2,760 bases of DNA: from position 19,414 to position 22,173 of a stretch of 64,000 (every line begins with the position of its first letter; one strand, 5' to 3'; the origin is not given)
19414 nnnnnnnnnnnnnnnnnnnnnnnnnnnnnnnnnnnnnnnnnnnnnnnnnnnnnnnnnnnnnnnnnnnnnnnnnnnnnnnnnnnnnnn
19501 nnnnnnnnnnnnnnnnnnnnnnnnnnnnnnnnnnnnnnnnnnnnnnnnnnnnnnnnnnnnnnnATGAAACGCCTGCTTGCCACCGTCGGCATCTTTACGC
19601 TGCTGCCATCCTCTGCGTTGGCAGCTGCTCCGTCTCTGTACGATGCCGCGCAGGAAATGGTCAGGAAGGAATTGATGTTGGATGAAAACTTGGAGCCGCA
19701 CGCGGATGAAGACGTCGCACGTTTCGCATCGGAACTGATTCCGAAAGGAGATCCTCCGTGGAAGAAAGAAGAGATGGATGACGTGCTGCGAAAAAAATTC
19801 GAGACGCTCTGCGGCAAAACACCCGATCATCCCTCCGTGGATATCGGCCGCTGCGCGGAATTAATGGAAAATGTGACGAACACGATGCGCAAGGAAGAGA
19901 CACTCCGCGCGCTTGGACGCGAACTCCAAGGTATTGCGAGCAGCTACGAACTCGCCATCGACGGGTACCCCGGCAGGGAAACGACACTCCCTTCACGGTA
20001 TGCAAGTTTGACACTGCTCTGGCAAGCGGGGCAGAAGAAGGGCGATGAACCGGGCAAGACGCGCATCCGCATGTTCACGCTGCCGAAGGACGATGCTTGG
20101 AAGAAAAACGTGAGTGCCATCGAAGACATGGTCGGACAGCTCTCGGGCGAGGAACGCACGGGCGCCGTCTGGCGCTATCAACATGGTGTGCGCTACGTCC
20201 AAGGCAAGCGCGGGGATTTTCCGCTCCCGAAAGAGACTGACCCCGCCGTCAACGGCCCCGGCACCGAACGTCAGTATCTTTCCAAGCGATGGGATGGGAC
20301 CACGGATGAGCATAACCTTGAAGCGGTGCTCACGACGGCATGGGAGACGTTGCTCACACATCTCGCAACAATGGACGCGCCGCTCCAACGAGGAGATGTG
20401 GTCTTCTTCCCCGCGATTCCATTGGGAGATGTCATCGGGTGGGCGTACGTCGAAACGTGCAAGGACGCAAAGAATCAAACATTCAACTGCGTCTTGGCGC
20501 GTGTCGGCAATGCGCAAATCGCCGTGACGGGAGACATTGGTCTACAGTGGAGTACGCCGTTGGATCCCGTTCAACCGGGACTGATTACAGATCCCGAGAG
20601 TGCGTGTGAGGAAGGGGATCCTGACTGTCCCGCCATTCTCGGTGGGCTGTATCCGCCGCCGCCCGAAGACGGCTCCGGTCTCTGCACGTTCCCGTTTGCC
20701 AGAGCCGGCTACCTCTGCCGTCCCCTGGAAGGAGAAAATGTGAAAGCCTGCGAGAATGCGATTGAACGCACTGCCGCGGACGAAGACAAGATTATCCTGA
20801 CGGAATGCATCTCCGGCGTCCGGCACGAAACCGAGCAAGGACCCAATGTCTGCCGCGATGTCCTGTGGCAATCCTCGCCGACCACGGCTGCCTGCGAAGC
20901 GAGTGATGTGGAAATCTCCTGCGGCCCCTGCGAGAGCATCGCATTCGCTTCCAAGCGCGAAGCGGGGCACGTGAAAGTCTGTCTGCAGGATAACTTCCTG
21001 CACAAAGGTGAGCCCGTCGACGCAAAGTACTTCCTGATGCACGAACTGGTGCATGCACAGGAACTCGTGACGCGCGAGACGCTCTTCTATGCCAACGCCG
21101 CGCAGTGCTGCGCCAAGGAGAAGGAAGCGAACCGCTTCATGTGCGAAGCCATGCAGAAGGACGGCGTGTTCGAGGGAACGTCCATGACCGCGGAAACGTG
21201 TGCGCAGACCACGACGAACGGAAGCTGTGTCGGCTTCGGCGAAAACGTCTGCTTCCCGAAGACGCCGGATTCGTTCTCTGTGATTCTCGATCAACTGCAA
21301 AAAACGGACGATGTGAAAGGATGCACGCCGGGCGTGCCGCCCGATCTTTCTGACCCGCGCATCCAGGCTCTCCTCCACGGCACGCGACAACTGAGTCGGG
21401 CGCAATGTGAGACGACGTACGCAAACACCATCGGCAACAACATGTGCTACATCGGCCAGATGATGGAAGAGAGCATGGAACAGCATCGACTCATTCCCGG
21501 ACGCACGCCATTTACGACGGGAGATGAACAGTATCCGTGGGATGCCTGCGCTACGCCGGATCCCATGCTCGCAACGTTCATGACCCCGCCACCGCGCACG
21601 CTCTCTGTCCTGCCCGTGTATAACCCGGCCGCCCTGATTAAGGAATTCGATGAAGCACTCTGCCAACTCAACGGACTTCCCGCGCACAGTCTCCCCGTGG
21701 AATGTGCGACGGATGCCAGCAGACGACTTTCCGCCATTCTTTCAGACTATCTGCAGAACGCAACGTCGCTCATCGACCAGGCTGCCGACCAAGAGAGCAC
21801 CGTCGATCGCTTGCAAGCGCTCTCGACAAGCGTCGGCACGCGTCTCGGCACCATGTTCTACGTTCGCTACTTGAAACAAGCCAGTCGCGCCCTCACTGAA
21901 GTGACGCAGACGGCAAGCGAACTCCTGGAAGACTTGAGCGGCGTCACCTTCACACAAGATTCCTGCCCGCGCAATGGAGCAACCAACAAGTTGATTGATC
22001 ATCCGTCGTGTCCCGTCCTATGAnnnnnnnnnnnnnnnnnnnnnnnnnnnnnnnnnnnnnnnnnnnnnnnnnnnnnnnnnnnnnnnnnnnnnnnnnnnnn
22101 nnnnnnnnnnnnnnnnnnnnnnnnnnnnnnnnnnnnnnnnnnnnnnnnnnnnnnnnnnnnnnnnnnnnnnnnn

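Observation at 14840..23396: Translationally coupled five-gene operon encoding only signal-peptide-bearing, Cys-rich proteins of unknown family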

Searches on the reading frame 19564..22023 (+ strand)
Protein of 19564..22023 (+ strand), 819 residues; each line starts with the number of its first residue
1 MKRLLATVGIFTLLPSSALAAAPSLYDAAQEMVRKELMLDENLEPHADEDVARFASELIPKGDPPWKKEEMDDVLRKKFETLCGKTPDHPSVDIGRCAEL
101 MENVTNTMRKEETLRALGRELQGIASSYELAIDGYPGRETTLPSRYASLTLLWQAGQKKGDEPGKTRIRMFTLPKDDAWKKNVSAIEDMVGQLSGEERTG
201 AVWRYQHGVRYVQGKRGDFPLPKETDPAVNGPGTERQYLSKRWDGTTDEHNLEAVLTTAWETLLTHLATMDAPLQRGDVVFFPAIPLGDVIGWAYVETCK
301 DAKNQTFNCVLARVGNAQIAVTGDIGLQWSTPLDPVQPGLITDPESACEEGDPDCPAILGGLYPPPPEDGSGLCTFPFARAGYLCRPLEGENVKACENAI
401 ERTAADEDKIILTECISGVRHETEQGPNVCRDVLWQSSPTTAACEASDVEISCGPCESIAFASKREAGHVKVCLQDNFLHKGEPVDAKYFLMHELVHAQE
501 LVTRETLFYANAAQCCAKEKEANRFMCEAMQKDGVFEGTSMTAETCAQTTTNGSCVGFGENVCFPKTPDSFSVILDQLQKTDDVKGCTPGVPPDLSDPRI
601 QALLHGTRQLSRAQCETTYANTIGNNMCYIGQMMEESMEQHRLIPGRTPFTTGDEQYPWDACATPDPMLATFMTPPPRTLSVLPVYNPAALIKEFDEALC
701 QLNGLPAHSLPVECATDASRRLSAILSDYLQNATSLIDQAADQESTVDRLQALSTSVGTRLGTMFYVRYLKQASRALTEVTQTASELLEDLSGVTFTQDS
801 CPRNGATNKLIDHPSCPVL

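Call 3: search_protein_families(library=pfam, proteins=[window:19564-22023:+], max_evalue=1)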
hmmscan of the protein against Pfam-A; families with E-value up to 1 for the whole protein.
window:19564-22023:+ (819 aa): 1 family
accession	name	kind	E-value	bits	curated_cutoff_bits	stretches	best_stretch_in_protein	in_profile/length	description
PF08176.17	SspK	-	0.015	16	25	1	230-250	17-38/47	Small acid-soluble spore protein K family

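Call 4: search_protein_families(library=ncbifam, proteins=[window:19564-22023:+], max_evalue=1)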
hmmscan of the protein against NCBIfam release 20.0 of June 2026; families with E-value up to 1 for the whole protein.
window:19564-22023:+ (819 aa): 1 family
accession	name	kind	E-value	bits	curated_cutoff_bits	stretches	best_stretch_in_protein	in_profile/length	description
NF002843.0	PRK03081.1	equivalog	0.053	13.5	84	1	213-251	2-39/51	small, acid-soluble spore protein K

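Call 8: find_encoding_contigs(protein=window:19564-22023:+, flank=10000, max_places=6)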
Protein window:19564-22023:+ (819 aa): 19 contigs read that carry it; 6 places shown.
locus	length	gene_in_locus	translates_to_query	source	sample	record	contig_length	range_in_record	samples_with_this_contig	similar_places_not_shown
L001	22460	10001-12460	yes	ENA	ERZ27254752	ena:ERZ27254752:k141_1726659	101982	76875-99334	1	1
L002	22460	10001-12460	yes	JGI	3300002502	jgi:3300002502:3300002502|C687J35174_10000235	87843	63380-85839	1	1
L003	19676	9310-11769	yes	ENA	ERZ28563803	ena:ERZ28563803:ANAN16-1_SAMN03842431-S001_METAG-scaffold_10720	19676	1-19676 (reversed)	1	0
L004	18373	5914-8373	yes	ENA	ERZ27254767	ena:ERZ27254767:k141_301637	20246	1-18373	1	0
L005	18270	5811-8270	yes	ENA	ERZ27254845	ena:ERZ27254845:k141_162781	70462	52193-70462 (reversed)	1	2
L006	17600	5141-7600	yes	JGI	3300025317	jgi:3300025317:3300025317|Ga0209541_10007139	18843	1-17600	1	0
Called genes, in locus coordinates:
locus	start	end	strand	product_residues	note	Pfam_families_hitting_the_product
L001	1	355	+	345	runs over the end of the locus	PF03033:Glyco_transf_28, PF13579:Glyco_trans_4_4 (faint), PF04101:Glyco_tran_28_C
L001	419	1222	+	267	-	PF00160:Pro_isomerase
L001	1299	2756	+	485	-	PF00749:tRNA-synt_1c, PF19269:Anticodon_2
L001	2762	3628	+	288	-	PF01565:FAD_binding_4, PF02873:MurB_C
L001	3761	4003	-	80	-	-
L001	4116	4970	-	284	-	PF00436:SSB, PF01336:tRNA_anti-codon (faint), PF00436:SSB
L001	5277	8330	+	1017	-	-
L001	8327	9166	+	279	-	-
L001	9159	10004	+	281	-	-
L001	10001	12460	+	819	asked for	-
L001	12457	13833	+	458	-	-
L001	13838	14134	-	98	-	-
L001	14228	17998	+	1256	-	PF02811:PHP, PF07733:DNA_pol3_alpha, PF17657:DNA_pol3_finger, PF14579:HHH_6, PF01336:tRNA_anti-codon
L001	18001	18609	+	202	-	PF01300:Sua5_yciO_yrdC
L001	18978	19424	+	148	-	PF22811:Zn_ribbon_NrdR, PF03477:ATP-cone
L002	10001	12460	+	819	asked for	-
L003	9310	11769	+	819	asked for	-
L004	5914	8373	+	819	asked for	-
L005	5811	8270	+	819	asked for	-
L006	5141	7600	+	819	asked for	-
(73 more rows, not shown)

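Call 9: find_homologous_proteins(query=window:19564-22023:+, max_evalue=0.001)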
Query window:19564-22023:+ (819 aa): 20 proteins with E <= 0.001 among 8000 candidates.
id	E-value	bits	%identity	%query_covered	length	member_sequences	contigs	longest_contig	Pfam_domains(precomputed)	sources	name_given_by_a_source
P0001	0.0e+0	1912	100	100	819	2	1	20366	-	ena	-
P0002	3.7e-234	798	45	100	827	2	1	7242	-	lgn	-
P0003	9.1e-230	783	45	100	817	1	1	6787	-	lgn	-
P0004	2.4e-215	736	45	96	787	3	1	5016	-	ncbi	ncbi:MAG: hypothetical protein AAB489_00405, partial [Patescibacteria group bacterium]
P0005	8.7e-206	704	73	50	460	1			-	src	-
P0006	7.5e-201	688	43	100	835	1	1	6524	-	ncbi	-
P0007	1.6e-182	627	40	99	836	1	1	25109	-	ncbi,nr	ncbi:hypothetical protein HYZ99_03740 [Candidatus Peregrinibacteria bacterium]|nr:hypothetical prote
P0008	3.0e-128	448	35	99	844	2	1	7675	-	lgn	-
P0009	9.6e-124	433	38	52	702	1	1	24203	-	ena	-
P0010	3.9e-95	338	31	96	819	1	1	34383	-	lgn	-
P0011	6.1e-94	334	31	98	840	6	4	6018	-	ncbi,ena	-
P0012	5.2e-92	328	31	47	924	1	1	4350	-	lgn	-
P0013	9.1e-92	327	33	98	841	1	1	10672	-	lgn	-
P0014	4.4e-89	318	30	95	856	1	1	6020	-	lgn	-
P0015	2.8e-87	312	30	98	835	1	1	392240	-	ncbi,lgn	-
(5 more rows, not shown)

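Call 10: find_encoding_contigs(protein=P0015, flank=10000, max_places=2)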
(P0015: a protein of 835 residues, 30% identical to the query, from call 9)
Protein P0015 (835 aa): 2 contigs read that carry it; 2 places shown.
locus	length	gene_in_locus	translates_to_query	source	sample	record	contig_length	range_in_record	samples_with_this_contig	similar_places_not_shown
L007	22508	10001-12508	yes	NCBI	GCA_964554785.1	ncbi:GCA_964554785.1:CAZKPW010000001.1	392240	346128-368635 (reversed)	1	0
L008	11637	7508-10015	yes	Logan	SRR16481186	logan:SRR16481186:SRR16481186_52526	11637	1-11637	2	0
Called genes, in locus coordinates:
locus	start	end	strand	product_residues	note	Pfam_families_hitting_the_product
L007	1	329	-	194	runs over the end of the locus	-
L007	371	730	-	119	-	-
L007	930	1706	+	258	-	PF01978:TrmB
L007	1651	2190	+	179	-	-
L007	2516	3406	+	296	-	PF01565:FAD_binding_4, PF02873:MurB_C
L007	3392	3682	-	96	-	-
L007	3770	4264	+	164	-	-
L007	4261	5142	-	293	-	PF00436:SSB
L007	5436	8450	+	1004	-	-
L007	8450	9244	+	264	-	-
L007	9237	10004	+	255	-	-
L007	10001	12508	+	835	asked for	-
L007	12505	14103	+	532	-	-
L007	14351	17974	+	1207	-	PF02811:PHP, PF07733:DNA_pol3_alpha, PF17657:DNA_pol3_finger, PF14579:HHH_6, PF01336:tRNA_anti-codon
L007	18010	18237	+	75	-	-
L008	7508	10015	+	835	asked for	-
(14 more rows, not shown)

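Call 11: find_encoding_contigs(protein=P0007, flank=10000, max_places=2)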
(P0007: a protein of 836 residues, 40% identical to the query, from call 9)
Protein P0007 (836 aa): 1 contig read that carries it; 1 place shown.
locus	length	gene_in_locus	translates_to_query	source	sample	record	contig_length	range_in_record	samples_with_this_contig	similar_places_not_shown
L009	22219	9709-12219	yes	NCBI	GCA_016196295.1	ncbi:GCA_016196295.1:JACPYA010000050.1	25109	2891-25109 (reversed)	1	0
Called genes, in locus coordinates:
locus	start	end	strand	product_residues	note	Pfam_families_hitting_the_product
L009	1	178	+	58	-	PF00160:Pro_isomerase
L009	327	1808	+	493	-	PF00749:tRNA-synt_1c, PF19269:Anticodon_2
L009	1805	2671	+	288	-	PF01565:FAD_binding_4, PF02873:MurB_C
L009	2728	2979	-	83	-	-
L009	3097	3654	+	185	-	-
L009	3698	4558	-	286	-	PF00436:SSB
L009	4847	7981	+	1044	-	-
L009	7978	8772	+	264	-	-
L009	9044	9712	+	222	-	-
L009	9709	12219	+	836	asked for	-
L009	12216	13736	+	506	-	-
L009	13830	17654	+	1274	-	PF02811:PHP, PF07733:DNA_pol3_alpha, PF17657:DNA_pol3_finger, PF14579:HHH_6, PF01336:tRNA_anti-codon (weak)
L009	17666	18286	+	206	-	PF01300:Sua5_yciO_yrdC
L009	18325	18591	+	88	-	-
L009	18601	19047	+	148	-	PF22811:Zn_ribbon_NrdR, PF03477:ATP-cone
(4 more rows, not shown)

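Call 12: find_encoding_contigs(protein=P0010, flank=10000, max_places=2)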
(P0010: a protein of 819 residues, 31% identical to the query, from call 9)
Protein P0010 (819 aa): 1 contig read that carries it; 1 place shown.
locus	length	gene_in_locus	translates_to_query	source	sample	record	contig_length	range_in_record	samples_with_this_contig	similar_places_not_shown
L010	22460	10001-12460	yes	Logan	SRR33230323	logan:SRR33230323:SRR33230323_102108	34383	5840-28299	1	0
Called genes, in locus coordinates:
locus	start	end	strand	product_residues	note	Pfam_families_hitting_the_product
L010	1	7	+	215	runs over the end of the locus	PF00160:Pro_isomerase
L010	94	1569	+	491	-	PF00749:tRNA-synt_1c, PF19269:Anticodon_2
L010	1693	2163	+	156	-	-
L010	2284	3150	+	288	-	PF01565:FAD_binding_4, PF02873:MurB_C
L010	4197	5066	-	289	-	PF00436:SSB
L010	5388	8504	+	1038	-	-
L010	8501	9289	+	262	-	-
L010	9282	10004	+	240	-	-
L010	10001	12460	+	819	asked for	-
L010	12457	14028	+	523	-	-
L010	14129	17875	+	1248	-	PF02811:PHP, PF07733:DNA_pol3_alpha, PF17657:DNA_pol3_finger, PF14579:HHH_6, PF01336:tRNA_anti-codon (weak)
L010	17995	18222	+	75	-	-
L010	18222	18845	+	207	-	-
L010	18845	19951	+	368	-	PF01300:Sua5_yciO_yrdC, PF04480:DUF559, PF18741:MTES_1575 (weak), PF01300:Sua5_yciO_yrdC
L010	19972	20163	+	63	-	-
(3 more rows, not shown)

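Call 16: search_solved_structures(query=A1, max_evalue=10, show_alignments=2)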
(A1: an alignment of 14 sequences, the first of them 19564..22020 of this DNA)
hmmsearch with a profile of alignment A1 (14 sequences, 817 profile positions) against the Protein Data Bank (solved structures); distinct sequences matched with E-value up to 10: 0.

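Call 28: predict_structure(alignment_id=A1)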
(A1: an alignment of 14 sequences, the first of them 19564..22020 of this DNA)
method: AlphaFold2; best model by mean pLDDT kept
length: 819 residues; sequences in the alignment: 14
mean_pLDDT: 55.8   pTM: 0.34
mean pLDDT of the five models: 55.8, 55.8, 52.9, 50.0, 48.8
residues with pLDDT >= 90: 17; 70-90: 261; 50-70: 166; < 50: 375
segments of 3 or more residues with pLDDT < 50: 1-3, 13-26, 120-165, 332-354, 356-399, 412-443, 589-595, 611-689, 698-736, 738-791, 793-796, 798-819
pLDDT, mean of each block of 10 residues (from residue 1): 51 41 47 66 79 83 79 83 76 78 80 62 36 28 33 39 53 86 90 78 81 65 55 63 77 91 84 72 81 81 61 71 82 38 42 47 37 29 28 38 55 39 27 29 57 61 56 64 68 79 64 81 86 83 86 75 72 80 55 55 62 39 27 32 28 26 30 28 36 51 42 41 40 44 39 32 31 34 42 46 31 31
secondary structure, 60 per line:
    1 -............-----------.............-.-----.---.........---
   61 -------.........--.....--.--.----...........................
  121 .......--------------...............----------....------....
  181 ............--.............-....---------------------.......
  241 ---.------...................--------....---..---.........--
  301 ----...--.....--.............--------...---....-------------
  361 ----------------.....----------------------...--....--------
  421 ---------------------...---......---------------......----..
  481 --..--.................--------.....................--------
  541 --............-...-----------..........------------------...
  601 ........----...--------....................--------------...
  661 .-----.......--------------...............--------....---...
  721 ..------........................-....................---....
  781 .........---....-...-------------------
elements in order (helices of 4 or more, strands of 3 or more residues): H2-13 H25-37 H49-57 H68-76 H79-83 H94-127 H142-156 E167-170 H177-192 H195-207 H209-212 H234-240 H252-269 E278-281 E290-298 E310-314 E317-329 H344-347 H377-381 E409-412 E448-453 E469-474 H487-503 H512-532 H543-554 H570-579 H598-608 H624-643 H658-661 H667-673 H688-702 H711-714 H718-722 H729-752 H754-773 H777-789 E793-796
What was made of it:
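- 20896..21333 (+): Zincin-like domain of p4 (aa ~445-590), with HELVH at 21040-21054 (aa 493-497) and the candidate third ligand E519 at 21118-21120. Local pLDDT is about 64-86 over aa 491-580 (call 28).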

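Call 31: fold_search(model_id=the predicted structure, library=pdb)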
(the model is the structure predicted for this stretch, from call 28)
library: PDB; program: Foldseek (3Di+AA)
matches with E <= 10: 81; with E <= 0.001: 0
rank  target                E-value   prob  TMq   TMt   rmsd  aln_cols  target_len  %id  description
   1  2hxi_A                1.7e+00  0.04  0.06  0.16  17.6       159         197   12  Structural Genomics, the crystal structure of a putative transcriptional regulator from Streptomyces coelicolor A3(2) (released 2006-09-05)
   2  9dbh_B                1.9e+00  0.05  0.07  0.20  17.7       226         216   10  Structure of Hailong HalB in complex with oligodeoxyadenylate (released 2025-05-07)
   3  4or8_B                2.1e+00  0.04  0.07  0.16  15.3       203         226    8  Crystal structure of Marburg virus VP24 (released 2014-03-26)
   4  8u7d_A                2.4e+00  0.02  0.05  0.04  28.5       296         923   12  R399A mutant of sea urchin SLC9C1 at pH 6 in Na+ - Relaxed state (released 2025-03-26)
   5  8hkq_A                2.5e+00  0.06  0.05  0.04  13.9       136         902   12  ion channel (released 2023-08-16)
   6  9qd0_A                2.6e+00  0.11  0.06  0.08   7.4        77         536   12  Structure of Beilong paramyxovirus receptor binding protein (released 2025-11-19)
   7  5lj3_A                2.6e+00  0.02  0.07  0.04  21.9       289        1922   11  Structure of the core of the yeast spliceosome immediately after branching (released 2016-08-03)
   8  5lj5_A                2.6e+00  0.02  0.07  0.04  21.9       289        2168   11  Overall structure of the yeast spliceosome immediately after branching. (released 2016-08-31)
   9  2du5_A                2.8e+00  0.02  0.04  0.06  25.6       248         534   12  Crystal structure of Archaeoglobus fulgidus O-phosphoseryl-tRNA synthetase E418N/E420N mutant complexed with tRNAOpal  (released 2007-03-13)
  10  8j02_A                2.9e+00  0.04  0.05  0.10  25.7       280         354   12  Human KCNQ2(F104A)-CaM-PIP2-CBD complex in state II (released 2023-12-13)
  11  9qd0_B                3.1e+00  0.09  0.05  0.08   7.4        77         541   12  Structure of Beilong paramyxovirus receptor binding protein (released 2025-11-19)
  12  8y7f_A                3.8e+00  0.03  0.04  0.09  17.0       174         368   12  Crystal structure of CARF domain-truncated Csx1-Crn2 from Marinitoga sp. (released 2024-07-17)
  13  6t1a                  4.0e+00  0.01  0.03  0.08   9.7        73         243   16  Structure of mosquitocidal Cyt1Aa protoxin obtained by Serial Femtosecond Crystallography on in vivo grown crystals at p (released 2020-10-14)
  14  7tts_C                4.8e+00  0.06  0.06  0.10  12.9       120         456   11  Skd3, hexamer, filtered (released 2022-09-28)
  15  2e10_B                4.8e+00  0.03  0.04  0.12   5.0        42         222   14  Crystal Structure Of Biotin Protein Ligase From Pyrococcus Horikoshii, Mutation R51A (released 2007-04-16)
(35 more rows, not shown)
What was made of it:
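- On Peptidase M76 / Atp23-like zincin (p4 domain): The model is poor overall (pLDDT 55.8), although the region aa 491-580 scores about 64-86 (calls 28, 31).
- Tried and rejected: AF2 of p4 was too poor for fold assignment, and Foldseek was empty (calls 28, 31).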
